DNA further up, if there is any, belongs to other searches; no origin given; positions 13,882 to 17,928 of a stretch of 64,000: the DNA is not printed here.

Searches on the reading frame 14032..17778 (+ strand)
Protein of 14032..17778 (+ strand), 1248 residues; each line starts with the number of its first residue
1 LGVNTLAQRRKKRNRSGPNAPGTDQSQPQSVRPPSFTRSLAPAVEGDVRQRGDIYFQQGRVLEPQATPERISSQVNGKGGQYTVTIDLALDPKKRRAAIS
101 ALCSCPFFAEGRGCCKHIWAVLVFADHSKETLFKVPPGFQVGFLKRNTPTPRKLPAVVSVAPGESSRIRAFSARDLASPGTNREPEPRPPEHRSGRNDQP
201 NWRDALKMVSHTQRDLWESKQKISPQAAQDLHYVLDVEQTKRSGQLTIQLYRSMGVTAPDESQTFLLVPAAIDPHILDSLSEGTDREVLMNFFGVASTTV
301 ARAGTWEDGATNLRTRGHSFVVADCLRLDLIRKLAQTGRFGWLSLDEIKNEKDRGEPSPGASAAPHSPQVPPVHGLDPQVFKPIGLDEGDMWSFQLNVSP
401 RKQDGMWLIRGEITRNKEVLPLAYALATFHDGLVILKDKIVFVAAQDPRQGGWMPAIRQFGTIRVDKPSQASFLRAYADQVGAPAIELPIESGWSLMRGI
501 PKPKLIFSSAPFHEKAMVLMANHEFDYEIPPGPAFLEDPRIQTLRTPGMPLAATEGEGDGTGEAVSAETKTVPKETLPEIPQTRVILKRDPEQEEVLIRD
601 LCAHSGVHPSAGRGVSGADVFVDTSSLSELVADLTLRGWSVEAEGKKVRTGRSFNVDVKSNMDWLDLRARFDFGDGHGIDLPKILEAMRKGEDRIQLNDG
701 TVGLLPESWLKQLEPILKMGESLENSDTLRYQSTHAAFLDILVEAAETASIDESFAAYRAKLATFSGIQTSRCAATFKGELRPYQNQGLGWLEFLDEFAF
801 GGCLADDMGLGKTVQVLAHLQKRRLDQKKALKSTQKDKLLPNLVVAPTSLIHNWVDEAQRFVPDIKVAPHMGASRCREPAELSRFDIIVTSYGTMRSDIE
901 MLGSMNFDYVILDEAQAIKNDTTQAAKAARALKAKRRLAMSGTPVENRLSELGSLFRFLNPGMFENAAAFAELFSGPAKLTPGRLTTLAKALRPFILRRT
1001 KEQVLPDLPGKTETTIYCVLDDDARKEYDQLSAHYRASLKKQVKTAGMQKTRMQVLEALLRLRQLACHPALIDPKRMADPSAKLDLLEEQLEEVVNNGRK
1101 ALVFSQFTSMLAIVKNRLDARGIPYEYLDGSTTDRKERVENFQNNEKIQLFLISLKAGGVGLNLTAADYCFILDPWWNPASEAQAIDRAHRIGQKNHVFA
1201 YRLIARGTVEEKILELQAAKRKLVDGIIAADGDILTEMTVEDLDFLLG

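Call 84: search_protein_families(library=pfam, proteins=[window:14032-17778:+], max_evalue=0.00001)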
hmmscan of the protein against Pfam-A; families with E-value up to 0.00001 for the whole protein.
window:14032-17778:+ (1248 aa): 5 families
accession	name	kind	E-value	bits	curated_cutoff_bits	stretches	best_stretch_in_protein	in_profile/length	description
PF00176.29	SNF2-rel_dom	-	1.2e-65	221.9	24.9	1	784-1070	1-289/290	SNF2-related domain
PF00271.37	Helicase_C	-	5.9e-22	78.4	23.5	1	1083-1193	2-110/110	Helicase conserved C-terminal domain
PF04851.21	ResIII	-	1.5e-08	35.1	22.5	1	780-945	3-163/164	Type III restriction enzyme, res subunit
PF00270.35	DEAD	-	7.3e-07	29.5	26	1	808-946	23-162/167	DEAD/DEAH box helicase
PF04434.22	SWIM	-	3e-06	27.1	19.6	1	82-122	1-34/38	SWIM zinc finger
